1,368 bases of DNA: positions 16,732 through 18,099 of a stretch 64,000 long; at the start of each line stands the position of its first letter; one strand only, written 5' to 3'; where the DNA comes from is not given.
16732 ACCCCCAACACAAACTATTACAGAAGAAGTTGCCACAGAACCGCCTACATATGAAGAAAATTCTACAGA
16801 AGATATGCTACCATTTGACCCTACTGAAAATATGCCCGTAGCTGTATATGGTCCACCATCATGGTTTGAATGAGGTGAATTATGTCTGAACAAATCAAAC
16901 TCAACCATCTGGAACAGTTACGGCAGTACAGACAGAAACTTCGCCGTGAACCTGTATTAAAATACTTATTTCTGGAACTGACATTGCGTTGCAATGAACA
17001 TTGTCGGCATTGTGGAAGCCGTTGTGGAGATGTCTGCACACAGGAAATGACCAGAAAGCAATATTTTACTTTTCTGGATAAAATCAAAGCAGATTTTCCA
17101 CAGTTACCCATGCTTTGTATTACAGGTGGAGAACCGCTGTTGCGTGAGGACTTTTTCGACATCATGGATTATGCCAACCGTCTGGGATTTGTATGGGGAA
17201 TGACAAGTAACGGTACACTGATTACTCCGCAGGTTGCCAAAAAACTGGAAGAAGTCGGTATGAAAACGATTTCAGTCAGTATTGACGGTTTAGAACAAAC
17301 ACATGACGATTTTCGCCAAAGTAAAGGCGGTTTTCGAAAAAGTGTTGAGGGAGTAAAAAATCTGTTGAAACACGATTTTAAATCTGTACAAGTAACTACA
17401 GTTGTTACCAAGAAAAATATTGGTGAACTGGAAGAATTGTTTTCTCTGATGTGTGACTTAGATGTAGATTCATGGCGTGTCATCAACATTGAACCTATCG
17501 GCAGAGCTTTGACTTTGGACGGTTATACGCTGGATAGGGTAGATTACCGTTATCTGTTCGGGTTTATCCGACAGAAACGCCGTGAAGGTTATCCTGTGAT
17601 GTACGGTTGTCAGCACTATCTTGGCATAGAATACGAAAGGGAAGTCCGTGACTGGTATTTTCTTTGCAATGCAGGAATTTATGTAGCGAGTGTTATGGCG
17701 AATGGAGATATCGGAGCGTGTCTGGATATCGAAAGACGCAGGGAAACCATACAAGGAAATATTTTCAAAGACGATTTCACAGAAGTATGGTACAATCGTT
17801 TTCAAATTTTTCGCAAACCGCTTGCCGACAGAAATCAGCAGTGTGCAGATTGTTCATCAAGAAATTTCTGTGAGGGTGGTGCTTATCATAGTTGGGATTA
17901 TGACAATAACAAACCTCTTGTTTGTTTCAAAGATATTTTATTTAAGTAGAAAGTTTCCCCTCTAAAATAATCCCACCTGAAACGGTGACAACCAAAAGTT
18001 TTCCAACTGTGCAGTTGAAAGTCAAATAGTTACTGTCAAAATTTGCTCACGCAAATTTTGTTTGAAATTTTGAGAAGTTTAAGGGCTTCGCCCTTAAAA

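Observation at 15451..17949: Radical SAM/SPASM enzyme paired with two paralogous lipoprotein-like proteins that carry VYGPPP and VYGPPS(W/Y) motifs at both ends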

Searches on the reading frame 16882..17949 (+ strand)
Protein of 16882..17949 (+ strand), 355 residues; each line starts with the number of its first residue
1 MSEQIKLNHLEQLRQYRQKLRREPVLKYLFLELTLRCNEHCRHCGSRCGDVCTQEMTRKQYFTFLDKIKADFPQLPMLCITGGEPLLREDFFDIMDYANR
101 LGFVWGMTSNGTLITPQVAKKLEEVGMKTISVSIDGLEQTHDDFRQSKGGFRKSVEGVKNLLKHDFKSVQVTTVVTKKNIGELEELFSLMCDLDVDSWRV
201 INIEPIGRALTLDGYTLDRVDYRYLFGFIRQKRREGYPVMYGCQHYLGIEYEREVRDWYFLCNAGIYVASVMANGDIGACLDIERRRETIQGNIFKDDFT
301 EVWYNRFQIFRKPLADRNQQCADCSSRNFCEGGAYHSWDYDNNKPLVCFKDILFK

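Call 3: search_protein_families(library=ncbifam, proteins=[window:16882-17949:+], max_evalue=0.01)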
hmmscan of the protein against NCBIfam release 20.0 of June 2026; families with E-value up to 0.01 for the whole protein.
window:16882-17949:+ (355 aa): 72 families (the best 25 are shown)
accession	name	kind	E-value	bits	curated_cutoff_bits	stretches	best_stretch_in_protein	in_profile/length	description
TIGR04133.1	rSAM_w_lipo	hypoth_equivalog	9.4e-88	294.5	425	1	9-350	6-346/350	TIGR04133 family radical SAM/SPASM protein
TIGR04545.1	rSAM_ahbD_hemeb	equivalog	5.3e-44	151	500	1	31-343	4-331/339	heme b synthase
TIGR04055.1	rSAM_NirJ2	equivalog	3.5e-42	145.1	500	1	34-339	7-314/326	putative heme d1 biosynthesis radical SAM protein NirJ2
TIGR04051.1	rSAM_NirJ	equivalog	3.1e-41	141.5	515.45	1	32-209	7-182/354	heme d1 biosynthesis radical SAM protein NirJ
TIGR04053.2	TIGR04053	equivalog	1.3e-38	133.2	395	1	29-215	10-198/366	TIGR04053 family radical SAM/SPASM domain-containing protein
TIGR04054.1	rSAM_NirJ1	equivalog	2.2e-36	125.3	650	1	32-196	41-203/387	putative heme d1 biosynthesis radical SAM protein NirJ1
TIGR03962.1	mycofact_rSAM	equivalog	2.5e-36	125.5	265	1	29-335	14-314/339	mycofactocin radical SAM maturase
NF050035.1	rSAM_WgK_link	exception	3.5e-35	121.7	650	2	31-216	13-197/367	radical SAM/SPASM peptide maturase WgkB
TIGR04347.1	pseudo_SAM_Halo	equivalog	1.7e-34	119.7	525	1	14-223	28-232/390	TIGR04347 family pseudo-SAM/SPASM protein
TIGR04103.1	rSAM_nif11_3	equivalog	3.9e-33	114.7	725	1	27-296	5-280/412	nif11-class peptide radical SAM maturase 3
TIGR04546.1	rSAM_ahbC_deAc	equivalog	6e-32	110.9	650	1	31-235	43-245/390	12,18-didecarboxysiroheme deacetylase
NF045574.1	sacti_mat_StsB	exception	9.1e-30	103.9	625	1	21-334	90-395/466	StsB family radical SAM/SPASM domain sactipeptide maturase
TIGR04340.1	rSAM_ACGX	hypoth_equivalog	1.8e-29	103.1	400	1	32-334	8-320/341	radical SAM/SPASM domain protein, ACGX system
TIGR04251.1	SCM_rSAM_ScmF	equivalog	7.6e-29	101.2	400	1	26-209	3-188/353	SynChlorMet cassette radical SAM/SPASM protein ScmF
TIGR04317.1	W_rSAM_matur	equivalog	2.2e-28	99.4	380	1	26-207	3-188/349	tungsten cofactor oxidoreductase radical SAM maturase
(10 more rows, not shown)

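Call 4: search_protein_families(library=pfam, proteins=[window:16882-17949:+], max_evalue=0.01)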
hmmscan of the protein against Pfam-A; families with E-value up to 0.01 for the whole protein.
window:16882-17949:+ (355 aa): 2 families
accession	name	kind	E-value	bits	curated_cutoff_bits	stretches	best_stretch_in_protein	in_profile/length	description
PF04055.27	Radical_SAM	-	3.1e-22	79.9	29.5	1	32-189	2-165/166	Radical SAM superfamily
PF13186.11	SPASM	-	6.6e-07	30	21.5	1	262-324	1-66/67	Iron-sulfur cluster-binding domain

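Call 8: find_homologous_proteins(query=window:16882-17949:+, max_evalue=1e-20)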
Query window:16882-17949:+ (355 aa): 3694 proteins with E <= 1e-20 among 5171 candidates; the best 120 are listed.
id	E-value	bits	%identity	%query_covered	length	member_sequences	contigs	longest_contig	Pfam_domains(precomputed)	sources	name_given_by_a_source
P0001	8.0e-248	839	100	100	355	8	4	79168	PF13186.12,PF04055.28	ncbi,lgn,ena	-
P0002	2.3e-214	729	85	100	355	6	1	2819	PF13186.12,PF04055.28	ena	-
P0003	1.0e-211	720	84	100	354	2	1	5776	PF13186.12,PF04055.28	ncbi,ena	-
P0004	6.3e-202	688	79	100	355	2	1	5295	PF13186.12,PF04055.28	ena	-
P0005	1.6e-184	631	74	99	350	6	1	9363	PF13186.12,PF04055.28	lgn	-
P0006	4.0e-182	623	73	100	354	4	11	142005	PF13186.12,PF04055.28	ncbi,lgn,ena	-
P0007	2.5e-181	621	71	99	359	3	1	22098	PF13186.12,PF04055.28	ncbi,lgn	-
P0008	2.5e-181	621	71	100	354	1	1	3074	PF13186.12,PF04055.28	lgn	-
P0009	9.2e-181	619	71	100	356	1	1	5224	PF13186.12,PF04055.28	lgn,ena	-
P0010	1.6e-180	618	71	100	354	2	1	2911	PF13186.12,PF04055.28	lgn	-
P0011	3.8e-180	617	71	100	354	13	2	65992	PF13186.12,PF04055.28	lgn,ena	-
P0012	5.8e-180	616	73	100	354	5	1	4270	PF13186.12,PF04055.28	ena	-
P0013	8.2e-179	612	69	100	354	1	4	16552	PF13186.12,PF04055.28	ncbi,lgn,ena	-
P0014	1.2e-178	612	71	99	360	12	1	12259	PF04055.28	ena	-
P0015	5.0e-178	610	70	99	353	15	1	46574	PF13186.12,PF04055.28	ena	-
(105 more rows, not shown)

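Call 12: find_related_loci(query=A1, collection=genome_contigs, flank=4000)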
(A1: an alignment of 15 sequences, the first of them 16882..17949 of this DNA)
Query A1 (355 aa) in genome_contigs; peptide patterns used: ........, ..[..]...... (x = any residue, [..] = any of these).
599 stretches matched a pattern (row limit reached: there are more); 484 encode a relative of the query (tblastn E <= 1e-3); the best 80 are kept; 80 distinct loci.
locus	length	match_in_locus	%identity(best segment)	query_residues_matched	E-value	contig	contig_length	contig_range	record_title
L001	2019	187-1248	84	1-354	0e+0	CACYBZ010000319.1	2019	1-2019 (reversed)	MAG: uncultured Ruminococcus sp. isolate RUG11803 genome assembly, contig: RUG11803_asm_319, whole genome shotgun sequen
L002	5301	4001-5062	73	1-354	0e+0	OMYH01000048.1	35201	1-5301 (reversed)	uncultured Clostridiales bacterium isolate RUG080 genome assembly, contig: scaffold_3018, whole genome shotgun sequence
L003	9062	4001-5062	71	1-354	0e+0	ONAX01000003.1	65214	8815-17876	uncultured Clostridiales bacterium isolate RUG132 genome assembly, contig: scaffold_267, whole genome shotgun sequence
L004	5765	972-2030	71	1-353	0e+0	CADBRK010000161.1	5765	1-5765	MAG: uncultured Ruminococcus sp. isolate RUG14234 genome assembly, contig: RUG14234_asm_161, whole genome shotgun sequen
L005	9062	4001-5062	69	1-354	1e-179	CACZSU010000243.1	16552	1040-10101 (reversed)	MAG: uncultured Ruminococcus sp. isolate RUG12914 genome assembly, contig: RUG12914_asm_243, whole genome shotgun sequen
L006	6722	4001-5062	70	1-354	5e-178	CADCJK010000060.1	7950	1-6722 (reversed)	MAG: uncultured Ruminococcus sp. isolate RUG14692 genome assembly, contig: RUG14692_asm_60, whole genome shotgun sequenc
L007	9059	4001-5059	69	1-353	5e-176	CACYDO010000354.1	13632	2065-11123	MAG: uncultured Ruminococcus sp. isolate RUG11844 genome assembly, contig: RUG11844_asm_354, whole genome shotgun sequen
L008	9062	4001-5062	67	1-354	1e-175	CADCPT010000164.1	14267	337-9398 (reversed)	MAG: uncultured Ruminococcus sp. isolate RUG14860 genome assembly, contig: RUG14860_asm_164, whole genome shotgun sequen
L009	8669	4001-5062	68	1-354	2e-174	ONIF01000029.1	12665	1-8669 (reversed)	uncultured Clostridiales bacterium isolate RUG327 genome assembly, contig: scaffold_2494, whole genome shotgun sequence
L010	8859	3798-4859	69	1-354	3e-174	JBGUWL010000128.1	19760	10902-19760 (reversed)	MAG: Acutalibacteraceae bacterium isolate ruminal_MAG_78 ruminal_MAG_78_contig_0128, whole genome shotgun sequence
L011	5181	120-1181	67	1-354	7e-175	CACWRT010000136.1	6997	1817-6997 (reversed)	MAG: uncultured Ruminococcus sp. isolate RUG10851 genome assembly, contig: RUG10851_asm_136, whole genome shotgun sequen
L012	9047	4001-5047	67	6-354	3e-173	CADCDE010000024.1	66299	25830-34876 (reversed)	MAG: uncultured Ruminococcus sp. isolate RUG14529 genome assembly, contig: RUG14529_asm_24, whole genome shotgun sequenc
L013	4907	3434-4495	68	1-354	8e-178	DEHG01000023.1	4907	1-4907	MAG TPA_asm: Ruminococcaceae bacterium UBA2806 UBA2806_contig_81759, whole genome shotgun sequence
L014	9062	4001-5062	68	1-354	1e-173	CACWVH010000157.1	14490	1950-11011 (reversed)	MAG: uncultured Ruminococcus sp. isolate RUG10944 genome assembly, contig: RUG10944_asm_157, whole genome shotgun sequen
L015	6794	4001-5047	68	6-354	1e-173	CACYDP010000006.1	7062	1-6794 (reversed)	MAG: uncultured Ruminococcus sp. isolate RUG11845 genome assembly, contig: RUG11845_asm_6, whole genome shotgun sequence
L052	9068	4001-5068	62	1-354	2e-150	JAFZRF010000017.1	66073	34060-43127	MAG: Ruminococcus sp. isolate RGIG8024 Water_buffalos_Rumen-1__c104286, whole genome shotgun sequence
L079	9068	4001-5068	61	1-354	4e-147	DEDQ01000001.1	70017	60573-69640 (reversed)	MAG TPA_asm: Ruminococcus flavefaciens isolate UBA2900 UBA2900_contig_10673, whole genome shotgun sequence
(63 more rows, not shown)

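Call 21: search_solved_structures(query=A1, max_evalue=0.001)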
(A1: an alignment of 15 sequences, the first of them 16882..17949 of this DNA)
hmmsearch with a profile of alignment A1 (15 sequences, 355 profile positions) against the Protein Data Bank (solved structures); distinct sequences matched with E-value up to 0.001: 19.
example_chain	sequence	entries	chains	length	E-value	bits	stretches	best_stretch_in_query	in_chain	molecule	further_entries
6efn_A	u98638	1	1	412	1.1e-20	77.2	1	31-213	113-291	Sporulation killing factor maturation protein SkfB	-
5wgg_A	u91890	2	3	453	1.1e-18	70.6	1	14-347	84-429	Radical SAM domain protein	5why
5v1q_A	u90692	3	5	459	5.1e-17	65.1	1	8-337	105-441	Radical SAM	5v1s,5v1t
7vob_C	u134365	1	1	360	1e-16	64.1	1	25-213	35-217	Cytosylglucuronate decarboxylase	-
7voc_C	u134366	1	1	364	1e-16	64.1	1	25-213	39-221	Cytosylglucuronate decarboxylase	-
7tol_A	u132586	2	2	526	5.9e-14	55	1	31-231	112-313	glycerol dibiphytanyl glycerol tetraether - macrocyclic archaeol synthase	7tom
2fb2_A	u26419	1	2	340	3.3e-10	42.7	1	26-211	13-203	Molybdenum cofactor biosynthesis protein A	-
1tv7_A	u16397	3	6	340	3.6e-10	42.5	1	26-196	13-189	Molybdenum cofactor biosynthesis protein A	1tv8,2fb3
4m7s_A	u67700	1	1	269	2.4e-08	36.5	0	268-332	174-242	BtrN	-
4m7t_A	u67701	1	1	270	3.1e-08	36.2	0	268-330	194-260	BtrN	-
8wm2_A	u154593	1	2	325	7.6e-08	34.9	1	11-136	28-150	Fe-S radical SAM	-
6c8v_A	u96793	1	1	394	1.1e-06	31.1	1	29-212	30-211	Coenzyme PQQ synthesis protein E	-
9gm3_A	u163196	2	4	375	5.9e-05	25.4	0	21-165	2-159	ChlB radical SAM domain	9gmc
7bi7_A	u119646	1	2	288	6.1e-05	25.4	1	29-138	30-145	FeMo cofactor biosynthesis protein NifB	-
7jmb_A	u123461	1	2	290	6.2e-05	25.3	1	29-138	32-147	Nitrogenase iron-molybdenum cofactor biosynthesis protein NifB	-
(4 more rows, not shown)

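Call 22: search_protein_families(library=ncbifam, alignment_id=A1, max_evalue=1e-30)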
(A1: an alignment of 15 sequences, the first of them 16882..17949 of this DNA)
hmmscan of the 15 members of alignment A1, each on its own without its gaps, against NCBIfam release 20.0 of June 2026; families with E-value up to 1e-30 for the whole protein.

A. member 1, window:16882-17949:+ (355 aa): 11 families
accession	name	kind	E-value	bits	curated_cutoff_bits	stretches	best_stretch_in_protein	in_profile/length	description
TIGR04133.1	rSAM_w_lipo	hypoth_equivalog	9.4e-88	294.5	425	1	9-350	6-346/350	TIGR04133 family radical SAM/SPASM protein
TIGR04545.1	rSAM_ahbD_hemeb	equivalog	5.3e-44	151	500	1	31-343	4-331/339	heme b synthase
TIGR04055.1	rSAM_NirJ2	equivalog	3.5e-42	145.1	500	1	34-339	7-314/326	putative heme d1 biosynthesis radical SAM protein NirJ2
TIGR04051.1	rSAM_NirJ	equivalog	3.1e-41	141.5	515.45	1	32-209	7-182/354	heme d1 biosynthesis radical SAM protein NirJ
TIGR04053.2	TIGR04053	equivalog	1.3e-38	133.2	395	1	29-215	10-198/366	TIGR04053 family radical SAM/SPASM domain-containing protein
TIGR04054.1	rSAM_NirJ1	equivalog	2.2e-36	125.3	650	1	32-196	41-203/387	putative heme d1 biosynthesis radical SAM protein NirJ1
TIGR03962.1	mycofact_rSAM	equivalog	2.5e-36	125.5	265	1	29-335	14-314/339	mycofactocin radical SAM maturase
NF050035.1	rSAM_WgK_link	exception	3.5e-35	121.7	650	0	31-216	13-197/367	radical SAM/SPASM peptide maturase WgkB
TIGR04347.1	pseudo_SAM_Halo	equivalog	1.7e-34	119.7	525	1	14-223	28-232/390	TIGR04347 family pseudo-SAM/SPASM protein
TIGR04103.1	rSAM_nif11_3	equivalog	3.9e-33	114.7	725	1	27-296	5-280/412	nif11-class peptide radical SAM maturase 3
TIGR04546.1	rSAM_ahbC_deAc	equivalog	6e-32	110.9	650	0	31-235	43-245/390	12,18-didecarboxysiroheme deacetylase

B. families by the number of members that match (of 15 scanned): 14 families
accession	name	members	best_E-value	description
TIGR04133.1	rSAM_w_lipo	15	3.2e-89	TIGR04133 family radical SAM/SPASM protein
TIGR04545.1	rSAM_ahbD_hemeb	15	2e-50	heme b synthase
TIGR04055.1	rSAM_NirJ2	15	1.2e-46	putative heme d1 biosynthesis radical SAM protein NirJ2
TIGR04053.2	TIGR04053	15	6e-44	TIGR04053 family radical SAM/SPASM domain-containing protein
TIGR03962.1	mycofact_rSAM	15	2.4e-43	mycofactocin radical SAM maturase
TIGR04051.1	rSAM_NirJ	15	3.1e-41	heme d1 biosynthesis radical SAM protein NirJ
TIGR04054.1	rSAM_NirJ1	15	2.9e-39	putative heme d1 biosynthesis radical SAM protein NirJ1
NF050035.1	rSAM_WgK_link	13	2.9e-40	radical SAM/SPASM peptide maturase WgkB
TIGR04546.1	rSAM_ahbC_deAc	13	9.3e-38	12,18-didecarboxysiroheme deacetylase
TIGR04103.1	rSAM_nif11_3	12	6.7e-36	nif11-class peptide radical SAM maturase 3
TIGR04347.1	pseudo_SAM_Halo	11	2.9e-36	TIGR04347 family pseudo-SAM/SPASM protein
TIGR04340.1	rSAM_ACGX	6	1.6e-36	radical SAM/SPASM domain protein, ACGX system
NF045574.1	sacti_mat_StsB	3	7.1e-35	StsB family radical SAM/SPASM domain sactipeptide maturase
TIGR04303.1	GeoRSP_rSAM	1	3.4e-31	GeoRSP system radical SAM/SPASM protein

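Call 37: search_protein_families(library=pfam, proteins=[L052:3035-3991:+, L079:3319-3993:+], max_evalue=0.1)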
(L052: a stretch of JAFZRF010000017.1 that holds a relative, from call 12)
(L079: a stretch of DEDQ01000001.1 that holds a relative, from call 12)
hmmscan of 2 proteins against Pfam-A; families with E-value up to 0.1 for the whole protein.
L052:3035-3991:+ (319 aa): 1 family
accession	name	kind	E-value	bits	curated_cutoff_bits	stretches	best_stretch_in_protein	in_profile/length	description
PF00404.24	Dockerin_1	-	3.8e-06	27.4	22.9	1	150-207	2-56/57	Dockerin type I domain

L079:3319-3993:+ (225 aa): 1 family
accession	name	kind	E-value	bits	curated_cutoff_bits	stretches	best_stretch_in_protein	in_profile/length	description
PF00404.24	Dockerin_1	-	9.8e-10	38.9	22.9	1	116-171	1-57/57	Dockerin type I domain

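Call 41: search_protein_representatives(protein=window:16882-17949:+)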
Query: 355 residues. Proteins with E-value up to 0.001 (for the whole library): 46001; up to 1e-10: 13106; up to 1e-30: 366. The best 150 are listed.
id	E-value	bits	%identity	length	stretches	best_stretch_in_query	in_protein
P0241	1.7e-138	477.9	58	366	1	4-353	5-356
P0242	2.9e-124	431.1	56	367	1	2-354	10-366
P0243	3.1e-121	421.1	54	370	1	10-354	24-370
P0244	6.1e-119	413.6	52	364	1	4-354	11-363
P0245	5.4e-110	384.1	48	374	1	9-352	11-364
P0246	2.6e-107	375.3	46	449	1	17-349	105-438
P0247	4.2e-103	361.5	47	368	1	4-349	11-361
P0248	1.5e-102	359.6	49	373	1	12-349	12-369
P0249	7.0e-100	350.9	46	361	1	3-354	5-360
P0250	1.4e-97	343.3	47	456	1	6-354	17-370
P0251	4.3e-96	338.4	44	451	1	3-353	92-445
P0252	1.2e-91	323.7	56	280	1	10-276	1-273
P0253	2.1e-90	319.7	46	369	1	15-353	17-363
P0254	7.9e-88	311.2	44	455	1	17-353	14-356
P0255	1.7e-87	310.1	47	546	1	26-353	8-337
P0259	8.4e-85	301.3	44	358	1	14-350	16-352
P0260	4.6e-84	298.8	41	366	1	18-353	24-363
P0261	7.2e-84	298.2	42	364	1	4-350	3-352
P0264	5.1e-82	292.1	41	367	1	5-348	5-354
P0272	4.4e-76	272.6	40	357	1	13-349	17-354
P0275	3.9e-75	269.4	38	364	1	6-351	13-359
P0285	6.4e-68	245.7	37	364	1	6-349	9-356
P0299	4.3e-61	223.2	37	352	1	14-343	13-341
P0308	6.5e-59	216.1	35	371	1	8-350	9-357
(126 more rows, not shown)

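Call 42: search_protein_families(library=ncbifam, proteins=[P0249, P0259, P0260, P0261, P0264, P0272, P0275, P0285, P0299, P0308], max_evalue=1e-60)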
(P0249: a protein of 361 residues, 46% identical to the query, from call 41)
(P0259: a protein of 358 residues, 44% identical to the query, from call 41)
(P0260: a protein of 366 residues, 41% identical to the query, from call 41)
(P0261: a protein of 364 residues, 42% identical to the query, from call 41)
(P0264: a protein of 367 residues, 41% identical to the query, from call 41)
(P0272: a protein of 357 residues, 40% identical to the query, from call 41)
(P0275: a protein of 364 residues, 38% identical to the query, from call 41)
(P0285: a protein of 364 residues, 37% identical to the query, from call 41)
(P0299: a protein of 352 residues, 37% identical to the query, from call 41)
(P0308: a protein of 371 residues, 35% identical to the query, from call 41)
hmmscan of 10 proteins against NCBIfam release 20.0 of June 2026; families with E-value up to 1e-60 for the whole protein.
P0249 (361 aa): 1 family
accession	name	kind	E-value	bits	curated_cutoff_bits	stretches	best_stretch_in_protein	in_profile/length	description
TIGR04133.1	rSAM_w_lipo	hypoth_equivalog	1.5e-78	264.2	425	1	12-347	8-338/350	TIGR04133 family radical SAM/SPASM protein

P0259 (358 aa): 1 family
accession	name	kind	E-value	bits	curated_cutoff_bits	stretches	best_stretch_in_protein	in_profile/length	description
TIGR04133.1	rSAM_w_lipo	hypoth_equivalog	6.1e-116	387.2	425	1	11-353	5-347/350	TIGR04133 family radical SAM/SPASM protein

P0260 (366 aa): 1 family
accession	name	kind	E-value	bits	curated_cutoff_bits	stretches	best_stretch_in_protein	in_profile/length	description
TIGR04133.1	rSAM_w_lipo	hypoth_equivalog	2.5e-83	279.9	425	1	16-360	8-346/350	TIGR04133 family radical SAM/SPASM protein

P0261 (364 aa): 1 family
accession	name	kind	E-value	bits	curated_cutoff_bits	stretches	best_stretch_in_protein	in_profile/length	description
TIGR04133.1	rSAM_w_lipo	hypoth_equivalog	1e-75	254.9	425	1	12-352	10-346/350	TIGR04133 family radical SAM/SPASM protein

P0264 (367 aa): 1 family
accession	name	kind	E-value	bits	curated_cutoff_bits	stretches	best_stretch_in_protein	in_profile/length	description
TIGR04133.1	rSAM_w_lipo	hypoth_equivalog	6.4e-105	350.9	425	1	8-360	5-350/350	TIGR04133 family radical SAM/SPASM protein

P0272 (357 aa): 1 family
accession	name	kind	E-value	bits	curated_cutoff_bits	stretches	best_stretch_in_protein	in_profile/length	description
TIGR04133.1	rSAM_w_lipo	hypoth_equivalog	3.1e-75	253.3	425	1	27-347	20-339/350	TIGR04133 family radical SAM/SPASM protein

P0275 (364 aa): 1 family
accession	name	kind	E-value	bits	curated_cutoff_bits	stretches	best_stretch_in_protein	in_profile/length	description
TIGR04133.1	rSAM_w_lipo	hypoth_equivalog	5.1e-63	213.1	425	1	25-357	15-345/350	TIGR04133 family radical SAM/SPASM protein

P0285 (364 aa): 1 family
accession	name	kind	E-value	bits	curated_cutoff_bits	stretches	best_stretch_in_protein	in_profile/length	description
TIGR04133.1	rSAM_w_lipo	hypoth_equivalog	4.3e-98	328.5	425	1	13-357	7-346/350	TIGR04133 family radical SAM/SPASM protein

P0299 (352 aa): 1 family
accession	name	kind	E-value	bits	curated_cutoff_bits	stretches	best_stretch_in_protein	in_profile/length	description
TIGR04133.1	rSAM_w_lipo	hypoth_equivalog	2.9e-137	457.3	425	1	4-351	2-349/350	TIGR04133 family radical SAM/SPASM protein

P0308 (371 aa): 1 family
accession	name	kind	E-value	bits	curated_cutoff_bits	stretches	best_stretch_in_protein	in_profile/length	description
TIGR04133.1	rSAM_w_lipo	hypoth_equivalog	1.4e-92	310.4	425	1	10-357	6-347/350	TIGR04133 family radical SAM/SPASM protein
